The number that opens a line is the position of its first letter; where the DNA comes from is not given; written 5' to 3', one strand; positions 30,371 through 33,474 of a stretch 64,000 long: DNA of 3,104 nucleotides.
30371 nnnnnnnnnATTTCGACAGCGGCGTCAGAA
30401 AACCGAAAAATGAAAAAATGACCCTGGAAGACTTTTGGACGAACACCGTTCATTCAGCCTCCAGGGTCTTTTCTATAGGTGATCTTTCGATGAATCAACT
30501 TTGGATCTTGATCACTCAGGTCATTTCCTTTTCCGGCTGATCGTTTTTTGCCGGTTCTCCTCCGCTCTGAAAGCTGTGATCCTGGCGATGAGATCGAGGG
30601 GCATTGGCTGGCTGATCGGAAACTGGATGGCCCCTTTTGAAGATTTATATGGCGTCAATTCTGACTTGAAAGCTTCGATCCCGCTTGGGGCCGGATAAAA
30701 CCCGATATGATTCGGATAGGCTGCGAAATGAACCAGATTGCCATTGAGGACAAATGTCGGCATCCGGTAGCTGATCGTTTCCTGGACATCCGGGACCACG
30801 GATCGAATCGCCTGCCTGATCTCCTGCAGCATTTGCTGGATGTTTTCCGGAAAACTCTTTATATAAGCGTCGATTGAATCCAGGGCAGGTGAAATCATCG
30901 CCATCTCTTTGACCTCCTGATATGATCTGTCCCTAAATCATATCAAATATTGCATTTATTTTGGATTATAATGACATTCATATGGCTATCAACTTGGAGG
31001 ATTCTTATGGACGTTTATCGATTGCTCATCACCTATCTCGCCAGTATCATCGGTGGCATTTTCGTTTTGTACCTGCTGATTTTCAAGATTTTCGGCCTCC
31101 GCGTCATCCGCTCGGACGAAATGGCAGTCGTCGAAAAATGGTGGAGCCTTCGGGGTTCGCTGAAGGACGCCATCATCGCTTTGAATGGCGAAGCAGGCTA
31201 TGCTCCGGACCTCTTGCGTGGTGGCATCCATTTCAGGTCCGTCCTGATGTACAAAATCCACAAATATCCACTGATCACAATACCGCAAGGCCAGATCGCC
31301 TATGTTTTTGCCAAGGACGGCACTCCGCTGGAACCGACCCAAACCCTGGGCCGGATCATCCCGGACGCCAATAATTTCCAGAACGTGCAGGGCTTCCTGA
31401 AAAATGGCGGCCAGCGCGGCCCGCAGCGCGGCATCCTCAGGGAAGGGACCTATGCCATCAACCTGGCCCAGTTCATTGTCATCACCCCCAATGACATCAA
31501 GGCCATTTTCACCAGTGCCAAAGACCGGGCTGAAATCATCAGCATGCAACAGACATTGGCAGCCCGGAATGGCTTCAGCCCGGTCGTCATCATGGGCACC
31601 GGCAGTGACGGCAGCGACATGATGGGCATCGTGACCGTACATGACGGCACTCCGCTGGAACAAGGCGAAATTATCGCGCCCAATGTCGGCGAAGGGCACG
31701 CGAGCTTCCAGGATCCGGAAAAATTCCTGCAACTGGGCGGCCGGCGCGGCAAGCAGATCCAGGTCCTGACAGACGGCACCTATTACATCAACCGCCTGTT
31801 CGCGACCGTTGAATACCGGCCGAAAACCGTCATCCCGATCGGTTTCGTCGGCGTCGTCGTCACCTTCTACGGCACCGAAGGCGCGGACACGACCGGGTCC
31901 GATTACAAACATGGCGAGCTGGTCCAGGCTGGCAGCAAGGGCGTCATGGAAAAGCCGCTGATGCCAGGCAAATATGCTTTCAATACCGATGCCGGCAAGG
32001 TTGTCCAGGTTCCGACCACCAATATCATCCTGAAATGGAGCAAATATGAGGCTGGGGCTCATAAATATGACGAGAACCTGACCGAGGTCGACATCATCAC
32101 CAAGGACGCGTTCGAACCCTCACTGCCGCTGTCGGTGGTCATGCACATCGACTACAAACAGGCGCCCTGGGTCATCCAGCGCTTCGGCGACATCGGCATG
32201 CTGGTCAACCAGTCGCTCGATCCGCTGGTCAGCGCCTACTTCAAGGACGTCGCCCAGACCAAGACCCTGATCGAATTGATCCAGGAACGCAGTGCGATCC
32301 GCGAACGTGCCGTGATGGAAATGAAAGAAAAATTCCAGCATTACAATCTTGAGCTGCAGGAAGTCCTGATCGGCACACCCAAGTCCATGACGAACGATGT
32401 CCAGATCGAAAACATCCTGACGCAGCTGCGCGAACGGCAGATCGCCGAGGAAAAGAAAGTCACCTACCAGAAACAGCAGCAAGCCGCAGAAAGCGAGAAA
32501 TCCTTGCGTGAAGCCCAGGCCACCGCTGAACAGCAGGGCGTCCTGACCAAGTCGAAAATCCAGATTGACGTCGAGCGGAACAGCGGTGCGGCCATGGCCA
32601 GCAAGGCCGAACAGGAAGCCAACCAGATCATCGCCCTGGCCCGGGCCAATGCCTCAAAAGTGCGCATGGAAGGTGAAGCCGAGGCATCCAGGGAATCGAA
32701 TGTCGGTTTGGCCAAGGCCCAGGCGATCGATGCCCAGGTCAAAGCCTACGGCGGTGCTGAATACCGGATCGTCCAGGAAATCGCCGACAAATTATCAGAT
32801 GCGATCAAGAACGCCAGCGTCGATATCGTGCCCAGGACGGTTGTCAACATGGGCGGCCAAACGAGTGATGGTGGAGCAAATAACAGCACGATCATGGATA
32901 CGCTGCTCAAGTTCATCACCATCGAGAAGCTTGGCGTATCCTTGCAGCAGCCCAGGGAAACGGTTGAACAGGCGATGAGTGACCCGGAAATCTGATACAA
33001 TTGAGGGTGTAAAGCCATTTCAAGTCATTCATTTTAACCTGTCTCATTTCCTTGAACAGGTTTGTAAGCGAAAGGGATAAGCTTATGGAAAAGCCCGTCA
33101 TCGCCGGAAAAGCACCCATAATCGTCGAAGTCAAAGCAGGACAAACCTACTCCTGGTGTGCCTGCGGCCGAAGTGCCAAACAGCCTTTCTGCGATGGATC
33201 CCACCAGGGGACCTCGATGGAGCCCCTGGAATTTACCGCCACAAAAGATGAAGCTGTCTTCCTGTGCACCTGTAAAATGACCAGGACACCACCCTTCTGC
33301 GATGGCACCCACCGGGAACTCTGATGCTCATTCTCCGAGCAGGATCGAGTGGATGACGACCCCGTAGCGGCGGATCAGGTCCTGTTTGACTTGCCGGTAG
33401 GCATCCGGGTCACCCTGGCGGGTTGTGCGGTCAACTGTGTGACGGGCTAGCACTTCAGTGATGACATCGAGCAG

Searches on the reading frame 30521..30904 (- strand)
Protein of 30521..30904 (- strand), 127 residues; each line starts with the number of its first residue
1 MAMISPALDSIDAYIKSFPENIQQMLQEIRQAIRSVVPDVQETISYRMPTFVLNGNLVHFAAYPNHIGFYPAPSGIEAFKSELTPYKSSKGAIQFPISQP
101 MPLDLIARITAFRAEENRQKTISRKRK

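Call 3: search_protein_families(library=pfam, proteins=[window:30521-30904:-], max_evalue=0.1)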
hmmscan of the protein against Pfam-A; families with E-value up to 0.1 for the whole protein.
window:30521-30904:- (127 aa): 3 families
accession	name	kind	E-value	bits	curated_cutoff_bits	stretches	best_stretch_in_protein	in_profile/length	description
PF08818.16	DUF1801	-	1.2e-14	54.9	27.2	1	23-112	2-83/85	Domain of unknown function (DU1801)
PF18899.5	DUF5655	-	0.014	15.8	24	1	11-59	1-49/109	Domain of unknown function (DUF5655)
PF09280.16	XPC-binding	-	0.048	13.8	26.4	1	5-31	7-33/57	XPC-binding domain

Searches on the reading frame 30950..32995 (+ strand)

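Call 3: search_protein_families(library=pfam, proteins=[window:30950-32995:+], max_evalue=0.1)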
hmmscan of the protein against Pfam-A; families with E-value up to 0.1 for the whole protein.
window:30950-32995:+ (681 aa): 1 family
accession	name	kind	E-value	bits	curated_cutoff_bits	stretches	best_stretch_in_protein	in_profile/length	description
PF01145.31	Band_7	-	7.5e-14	52.6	23.6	1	315-515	19-174/176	SPFH domain / Band 7 family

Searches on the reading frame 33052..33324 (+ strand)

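Call 3: search_protein_families(library=pfam, proteins=[window:33052-33324:+], max_evalue=0.1)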
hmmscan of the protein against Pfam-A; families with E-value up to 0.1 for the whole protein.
window:33052-33324:+ (90 aa): 1 family
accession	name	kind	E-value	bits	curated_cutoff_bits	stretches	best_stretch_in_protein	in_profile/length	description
PF09360.15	zf-CDGSH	-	1.1e-20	74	29.5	2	26-52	21-48/48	Iron-binding zinc finger CDGSH type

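Call 4: search_protein_families(library=ncbifam, proteins=[window:33052-33324:+], max_evalue=0.1)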
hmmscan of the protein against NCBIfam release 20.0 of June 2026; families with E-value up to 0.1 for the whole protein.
window:33052-33324:+ (90 aa): 0 families
